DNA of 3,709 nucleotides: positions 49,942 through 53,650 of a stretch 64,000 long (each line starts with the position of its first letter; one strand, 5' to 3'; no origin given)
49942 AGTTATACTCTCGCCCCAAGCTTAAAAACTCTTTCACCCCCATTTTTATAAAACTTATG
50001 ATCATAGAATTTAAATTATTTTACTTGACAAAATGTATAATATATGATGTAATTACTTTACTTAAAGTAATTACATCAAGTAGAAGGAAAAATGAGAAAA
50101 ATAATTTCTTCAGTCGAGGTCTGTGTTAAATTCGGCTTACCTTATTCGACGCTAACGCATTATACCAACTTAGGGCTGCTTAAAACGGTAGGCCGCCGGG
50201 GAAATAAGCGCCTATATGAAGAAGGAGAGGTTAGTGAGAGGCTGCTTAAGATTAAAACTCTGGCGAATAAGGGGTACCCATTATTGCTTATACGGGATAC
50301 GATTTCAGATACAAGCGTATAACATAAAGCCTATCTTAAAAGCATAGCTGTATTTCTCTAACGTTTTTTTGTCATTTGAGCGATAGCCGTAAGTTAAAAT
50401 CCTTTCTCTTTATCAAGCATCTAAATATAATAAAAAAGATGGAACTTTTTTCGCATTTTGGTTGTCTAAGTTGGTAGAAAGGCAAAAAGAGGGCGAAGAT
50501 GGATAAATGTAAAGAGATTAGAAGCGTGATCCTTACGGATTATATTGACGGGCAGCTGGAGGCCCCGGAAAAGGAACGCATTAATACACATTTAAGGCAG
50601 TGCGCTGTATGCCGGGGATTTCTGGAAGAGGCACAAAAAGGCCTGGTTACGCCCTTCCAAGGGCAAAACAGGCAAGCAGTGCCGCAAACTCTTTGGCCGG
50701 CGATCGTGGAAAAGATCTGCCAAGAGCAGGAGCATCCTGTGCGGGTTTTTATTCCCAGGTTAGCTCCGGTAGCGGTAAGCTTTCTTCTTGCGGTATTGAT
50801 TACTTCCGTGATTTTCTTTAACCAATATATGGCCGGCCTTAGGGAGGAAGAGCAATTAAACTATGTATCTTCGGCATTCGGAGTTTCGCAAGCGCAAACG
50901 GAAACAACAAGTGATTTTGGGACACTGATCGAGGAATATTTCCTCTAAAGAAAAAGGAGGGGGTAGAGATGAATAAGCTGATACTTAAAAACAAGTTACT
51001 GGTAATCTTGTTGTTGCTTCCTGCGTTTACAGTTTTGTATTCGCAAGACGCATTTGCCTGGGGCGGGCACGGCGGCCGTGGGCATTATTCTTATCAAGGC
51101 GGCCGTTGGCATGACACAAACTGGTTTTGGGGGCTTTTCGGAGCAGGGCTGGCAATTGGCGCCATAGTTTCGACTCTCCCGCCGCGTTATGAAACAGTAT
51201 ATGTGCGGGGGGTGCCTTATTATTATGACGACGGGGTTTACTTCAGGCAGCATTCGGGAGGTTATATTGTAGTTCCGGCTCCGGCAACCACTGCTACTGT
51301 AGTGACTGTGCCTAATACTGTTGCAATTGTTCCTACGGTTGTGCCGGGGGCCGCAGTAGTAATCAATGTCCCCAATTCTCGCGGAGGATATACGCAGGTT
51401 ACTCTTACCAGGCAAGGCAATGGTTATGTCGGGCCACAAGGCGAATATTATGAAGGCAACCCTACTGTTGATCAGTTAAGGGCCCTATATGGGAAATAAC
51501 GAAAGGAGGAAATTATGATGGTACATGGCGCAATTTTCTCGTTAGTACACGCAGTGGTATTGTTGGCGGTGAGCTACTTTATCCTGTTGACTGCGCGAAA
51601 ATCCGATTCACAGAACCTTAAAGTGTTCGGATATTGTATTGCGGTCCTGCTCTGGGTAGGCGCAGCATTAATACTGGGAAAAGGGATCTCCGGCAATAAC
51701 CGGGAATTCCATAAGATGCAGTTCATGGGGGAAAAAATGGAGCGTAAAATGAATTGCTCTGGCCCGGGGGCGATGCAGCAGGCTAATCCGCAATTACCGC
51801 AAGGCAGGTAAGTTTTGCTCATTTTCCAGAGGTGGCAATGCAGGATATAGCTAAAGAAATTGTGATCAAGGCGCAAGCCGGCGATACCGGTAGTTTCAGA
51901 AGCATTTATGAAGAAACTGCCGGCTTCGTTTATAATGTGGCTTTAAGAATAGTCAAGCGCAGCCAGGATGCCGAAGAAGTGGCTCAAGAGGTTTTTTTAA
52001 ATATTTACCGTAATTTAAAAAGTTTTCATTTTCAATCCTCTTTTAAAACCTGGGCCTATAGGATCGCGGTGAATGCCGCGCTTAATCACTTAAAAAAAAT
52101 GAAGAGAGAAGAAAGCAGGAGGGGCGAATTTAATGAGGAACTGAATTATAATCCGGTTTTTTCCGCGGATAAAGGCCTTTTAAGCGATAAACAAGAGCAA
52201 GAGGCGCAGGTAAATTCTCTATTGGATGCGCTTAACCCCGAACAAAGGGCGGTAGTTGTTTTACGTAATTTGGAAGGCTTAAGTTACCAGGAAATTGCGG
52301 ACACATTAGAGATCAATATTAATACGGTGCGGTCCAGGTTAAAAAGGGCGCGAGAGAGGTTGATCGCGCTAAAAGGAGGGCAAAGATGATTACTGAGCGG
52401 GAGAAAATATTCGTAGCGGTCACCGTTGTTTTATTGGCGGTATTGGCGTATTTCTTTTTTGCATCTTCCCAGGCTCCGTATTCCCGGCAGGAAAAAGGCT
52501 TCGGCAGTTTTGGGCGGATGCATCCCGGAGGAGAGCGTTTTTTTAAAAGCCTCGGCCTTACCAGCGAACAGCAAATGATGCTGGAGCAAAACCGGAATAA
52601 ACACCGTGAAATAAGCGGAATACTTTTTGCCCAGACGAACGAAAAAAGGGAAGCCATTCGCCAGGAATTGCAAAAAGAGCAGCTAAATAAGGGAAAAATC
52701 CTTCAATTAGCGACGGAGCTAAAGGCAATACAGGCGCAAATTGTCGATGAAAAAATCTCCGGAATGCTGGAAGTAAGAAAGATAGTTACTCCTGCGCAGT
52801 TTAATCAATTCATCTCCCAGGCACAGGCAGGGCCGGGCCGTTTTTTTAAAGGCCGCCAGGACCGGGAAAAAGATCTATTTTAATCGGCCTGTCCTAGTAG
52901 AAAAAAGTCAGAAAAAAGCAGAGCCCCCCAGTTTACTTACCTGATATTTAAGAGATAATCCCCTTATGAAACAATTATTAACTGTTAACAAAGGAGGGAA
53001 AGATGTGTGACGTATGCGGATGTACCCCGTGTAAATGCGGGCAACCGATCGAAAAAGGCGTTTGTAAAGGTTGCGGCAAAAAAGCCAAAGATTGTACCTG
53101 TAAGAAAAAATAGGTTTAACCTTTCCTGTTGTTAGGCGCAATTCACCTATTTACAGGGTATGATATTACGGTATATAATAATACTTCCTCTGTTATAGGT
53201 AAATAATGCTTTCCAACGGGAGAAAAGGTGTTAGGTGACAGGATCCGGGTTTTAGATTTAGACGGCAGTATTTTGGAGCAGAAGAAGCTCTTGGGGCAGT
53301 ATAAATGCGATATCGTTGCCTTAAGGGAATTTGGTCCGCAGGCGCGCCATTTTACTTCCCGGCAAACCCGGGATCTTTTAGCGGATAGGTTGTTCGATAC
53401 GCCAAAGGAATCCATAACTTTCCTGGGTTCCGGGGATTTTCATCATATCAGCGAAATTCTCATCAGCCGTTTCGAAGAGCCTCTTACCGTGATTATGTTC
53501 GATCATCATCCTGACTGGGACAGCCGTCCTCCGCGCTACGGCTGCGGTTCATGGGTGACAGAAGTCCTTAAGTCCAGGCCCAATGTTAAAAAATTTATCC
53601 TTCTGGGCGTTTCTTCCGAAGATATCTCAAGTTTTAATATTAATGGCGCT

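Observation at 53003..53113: Unannotated 36-aa ORF with 9 cysteines: metallothionein-like mini-protein next to the ECF/LTxxQ cluster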

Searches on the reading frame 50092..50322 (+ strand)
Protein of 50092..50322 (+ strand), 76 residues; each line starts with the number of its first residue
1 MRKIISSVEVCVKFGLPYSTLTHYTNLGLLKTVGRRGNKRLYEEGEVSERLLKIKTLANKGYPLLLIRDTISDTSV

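Call 9: search_protein_families(library=pfam, proteins=[window:50092-50322:+], max_evalue=0.01)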
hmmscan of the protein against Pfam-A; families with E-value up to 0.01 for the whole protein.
window:50092-50322:+ (76 aa): 2 families
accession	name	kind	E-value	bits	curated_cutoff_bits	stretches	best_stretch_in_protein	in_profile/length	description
PF13411.12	MerR_1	-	2.9e-07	30.9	21.6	1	7-71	3-66/69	MerR HTH family regulatory protein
PF00376.29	MerR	-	6.4e-05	23.1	28.2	1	9-42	4-38/38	MerR family regulatory protein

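Call 74: search_protein_families(library=ncbifam, proteins=[window:50092-50322:+], max_evalue=0.001)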
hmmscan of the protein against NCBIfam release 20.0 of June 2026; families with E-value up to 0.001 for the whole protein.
window:50092-50322:+ (76 aa): 0 families

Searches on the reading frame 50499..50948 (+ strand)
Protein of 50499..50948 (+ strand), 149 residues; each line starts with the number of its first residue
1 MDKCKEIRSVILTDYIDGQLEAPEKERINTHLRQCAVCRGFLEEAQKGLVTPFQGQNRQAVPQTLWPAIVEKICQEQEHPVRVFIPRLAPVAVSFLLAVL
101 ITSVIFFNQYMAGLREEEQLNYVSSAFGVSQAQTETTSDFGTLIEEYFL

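Call 9: search_protein_families(library=pfam, proteins=[window:50499-50948:+], max_evalue=0.01)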
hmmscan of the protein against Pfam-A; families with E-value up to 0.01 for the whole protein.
window:50499-50948:+ (149 aa): 1 family
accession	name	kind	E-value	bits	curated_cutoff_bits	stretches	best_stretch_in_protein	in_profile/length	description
PF13490.11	zf-HC2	-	5.1e-07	30.1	22.2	1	12-39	8-35/35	Putative zinc-finger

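Call 74: search_protein_families(library=ncbifam, proteins=[window:50499-50948:+], max_evalue=0.001)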
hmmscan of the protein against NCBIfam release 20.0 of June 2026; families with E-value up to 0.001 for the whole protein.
window:50499-50948:+ (149 aa): 5 families
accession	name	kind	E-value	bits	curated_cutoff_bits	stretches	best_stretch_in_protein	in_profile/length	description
NF052375.1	antisigma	equivalog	1.5e-10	41.5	100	1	12-140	2-138/217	anti-sigma factor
NF010501.0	PRK13920.1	subfamily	2.1e-07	30.8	225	1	6-145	3-138/213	putative anti-sigmaE protein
NF052368.1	antisigmaE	subfamily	1.5e-06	27.9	50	1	1-43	1-42/48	anti-sigma factor family protein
TIGR03988.1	antisig_RsrA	equivalog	4.1e-05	23.6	62.5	1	3-74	1-71/77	mycothiol system anti-sigma-R factor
TIGR02451.1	anti_sig_ChrR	subfamily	0.00062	19.6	124.5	1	9-86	5-82/216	ChrR family anti-sigma-E factor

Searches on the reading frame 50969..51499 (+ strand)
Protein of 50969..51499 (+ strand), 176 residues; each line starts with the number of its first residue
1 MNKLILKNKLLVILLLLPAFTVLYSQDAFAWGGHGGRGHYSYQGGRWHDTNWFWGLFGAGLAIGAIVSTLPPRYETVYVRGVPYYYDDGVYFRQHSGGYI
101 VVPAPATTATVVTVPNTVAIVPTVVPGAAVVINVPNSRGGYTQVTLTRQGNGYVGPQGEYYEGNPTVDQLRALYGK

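Call 9: search_protein_families(library=pfam, proteins=[window:50969-51499:+], max_evalue=0.01)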
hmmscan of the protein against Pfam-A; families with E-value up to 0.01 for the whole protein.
window:50969-51499:+ (176 aa): 1 family
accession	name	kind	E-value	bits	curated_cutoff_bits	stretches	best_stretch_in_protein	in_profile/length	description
PF20125.4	DUF6515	-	8.4e-10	39.2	24.9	1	24-121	12-104/179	Family of unknown function (DUF6515)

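Call 74: search_protein_families(library=ncbifam, proteins=[window:50969-51499:+], max_evalue=0.001)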
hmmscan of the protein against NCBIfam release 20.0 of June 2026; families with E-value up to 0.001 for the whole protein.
window:50969-51499:+ (176 aa): 0 families

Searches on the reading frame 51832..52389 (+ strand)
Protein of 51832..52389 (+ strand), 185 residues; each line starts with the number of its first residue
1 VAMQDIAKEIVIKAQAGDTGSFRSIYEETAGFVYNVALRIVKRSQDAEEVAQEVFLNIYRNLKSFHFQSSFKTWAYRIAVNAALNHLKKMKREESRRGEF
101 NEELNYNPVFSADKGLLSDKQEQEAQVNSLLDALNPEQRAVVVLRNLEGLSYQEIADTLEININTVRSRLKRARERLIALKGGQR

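Call 9: search_protein_families(library=pfam, proteins=[window:51832-52389:+], max_evalue=0.01)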
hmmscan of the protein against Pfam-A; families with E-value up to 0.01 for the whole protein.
window:51832-52389:+ (185 aa): 10 families
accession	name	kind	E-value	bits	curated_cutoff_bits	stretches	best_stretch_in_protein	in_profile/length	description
PF08281.18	Sigma70_r4_2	-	1.3e-18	66.8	25.7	1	127-177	4-54/54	Sigma-70, region 4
PF04542.20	Sigma70_r2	-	2.5e-18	66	24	1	25-92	1-70/71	Sigma-70 region 2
PF04545.22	Sigma70_r4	-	2e-13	50.1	24.1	1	130-177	1-48/50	Sigma-70, region 4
PF07638.17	Sigma70_ECF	-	9.8e-09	35.8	21.1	1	23-177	24-179/185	ECF sigma factor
PF13384.12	HTH_23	-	2.2e-06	27.7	24.6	1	137-180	5-49/50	Homeodomain-like domain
PF12840.13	HTH_20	-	0.00012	22.5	27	1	143-171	9-40/51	Helix-turn-helix domain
PF13556.12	HTH_30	-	0.00015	21.9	27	1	148-177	11-40/59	PucR C-terminal helix-turn-helix domain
PF13412.12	HTH_24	-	0.0014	18.6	21.9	1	149-174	17-42/48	Winged helix-turn-helix DNA-binding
PF15978.11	TnsD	-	0.0055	16.2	32.4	0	138-173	188-223/355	Tn7-like transposition protein D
PF04297.20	UPF0122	-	0.0067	17.1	22.7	0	135-177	19-61/101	Putative helix-turn-helix protein, YlxM / p13 like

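Call 74: search_protein_families(library=ncbifam, proteins=[window:51832-52389:+], max_evalue=0.001)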
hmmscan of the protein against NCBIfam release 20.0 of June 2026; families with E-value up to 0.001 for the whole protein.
window:51832-52389:+ (185 aa): 102 families (the best 25 are shown)
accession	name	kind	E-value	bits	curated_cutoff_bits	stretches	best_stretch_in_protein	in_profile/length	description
TIGR02937.1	sigma70-ECF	superfamily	1.3e-32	112.8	42.9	1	22-177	3-161/165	sigma-70 family RNA polymerase sigma factor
TIGR02985.1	Sig70_bacteroi1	subfamily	4.7e-32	111.4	126.4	1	21-177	2-158/162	RNA polymerase sigma-70 factor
TIGR02939.1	RpoE_Sigma70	equivalog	6.7e-32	111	236.15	1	3-176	3-181/190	RNA polymerase sigma factor RpoE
NF007223.0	PRK09641.1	equivalog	2.1e-31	109.2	209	1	3-177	1-180/187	RNA polymerase sigma factor SigW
NF008888.0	PRK11922.1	equivalog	2.3e-31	109.2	204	1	7-177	17-192/231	RNA polymerase sigma factor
NF007229.0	PRK09647.1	equivalog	9.2e-30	103.6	265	1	14-177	38-198/220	RNA polymerase sigma factor SigE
NF009171.0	PRK12518.1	equivalog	2.8e-29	102.3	208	1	5-177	12-180/191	RNA polymerase sigma factor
NF007216.0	PRK09638.1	equivalog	3.5e-29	101.8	194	1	8-177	6-170/180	RNA polymerase sigma factor SigY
TIGR02950.1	SigM_subfam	subfamily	1.1e-28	100.1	147.95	1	24-179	4-156/159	RNA polymerase sigma factor, SigM family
TIGR02948.1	SigW_bacill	equivalog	2.1e-28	99.7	243.1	1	3-177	1-180/187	RNA polymerase sigma factor SigW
NF009166.1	PRK12513.1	equivalog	2.2e-28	99.3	206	1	10-177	12-182/193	RNA polymerase sigma factor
NF004113.0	PRK05602.1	equivalog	2.8e-28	99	208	1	5-177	30-197/211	RNA polymerase sigma factor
NF058625.1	sigma_PG0214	equivalog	3.7e-28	98.3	130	1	21-177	5-157/170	GFO_1088 family ECF-type sigma factor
NF007225.0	PRK09643.1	equivalog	3.7e-27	95.3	190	1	8-179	15-180/204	RNA polymerase sigma factor SigM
NF007222.0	PRK09640.1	equivalog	7.4e-26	90.9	194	1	19-177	25-178/188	RNA polymerase sigma factor SigX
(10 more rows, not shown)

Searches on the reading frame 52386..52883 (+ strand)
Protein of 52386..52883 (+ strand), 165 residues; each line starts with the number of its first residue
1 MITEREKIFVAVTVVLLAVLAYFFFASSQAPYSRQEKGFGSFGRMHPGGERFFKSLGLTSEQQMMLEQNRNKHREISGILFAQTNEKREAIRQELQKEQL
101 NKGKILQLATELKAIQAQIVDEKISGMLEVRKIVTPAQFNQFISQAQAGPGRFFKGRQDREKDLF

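Call 9: search_protein_families(library=pfam, proteins=[window:52386-52883:+], max_evalue=0.01)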
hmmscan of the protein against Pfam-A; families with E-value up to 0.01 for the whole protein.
window:52386-52883:+ (165 aa): 1 family
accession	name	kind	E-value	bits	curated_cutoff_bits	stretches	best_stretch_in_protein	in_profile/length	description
PF13801.11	Metal_resist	-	3.6e-10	40.5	29.2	1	13-139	2-123/125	Heavy-metal resistance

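Call 11: list_cluster_members(proteins=[window:53003-53110:+, window:52386-52880:+])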
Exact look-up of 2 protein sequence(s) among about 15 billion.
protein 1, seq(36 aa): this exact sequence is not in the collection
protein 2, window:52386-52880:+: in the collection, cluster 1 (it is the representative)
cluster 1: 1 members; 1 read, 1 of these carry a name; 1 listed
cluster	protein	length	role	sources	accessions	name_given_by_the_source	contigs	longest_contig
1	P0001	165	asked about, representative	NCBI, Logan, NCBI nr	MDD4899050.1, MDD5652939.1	MAG: periplasmic heavy metal sensor [Candidatus Omnitrophica bacterium] | periplasmic heavy metal sensor [Candidatus Omnitrophota bacterium]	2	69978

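Call 74: search_protein_families(library=ncbifam, proteins=[window:52386-52883:+], max_evalue=0.001)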
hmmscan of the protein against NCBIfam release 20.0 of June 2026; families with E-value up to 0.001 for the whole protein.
window:52386-52883:+ (165 aa): 0 families

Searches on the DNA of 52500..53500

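Call 36: search_rna_families(source=window, start=52500, end=53500, threshold=evalue, max_evalue=1)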
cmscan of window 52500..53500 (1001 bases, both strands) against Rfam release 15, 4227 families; matches with E-value up to 1: 2.
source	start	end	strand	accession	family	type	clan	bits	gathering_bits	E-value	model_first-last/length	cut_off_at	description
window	53422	53468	-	RF01122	sR39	Gene; snRNA; snoRNA; CD-box;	-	23.8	50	0.0015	1-56/56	no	Small nucleolar RNA sR39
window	53422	53467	-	RF01131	sR47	Gene; snRNA; snoRNA; CD-box;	CL00132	15.8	40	0.51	1-55/55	no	Small nucleolar RNA sR47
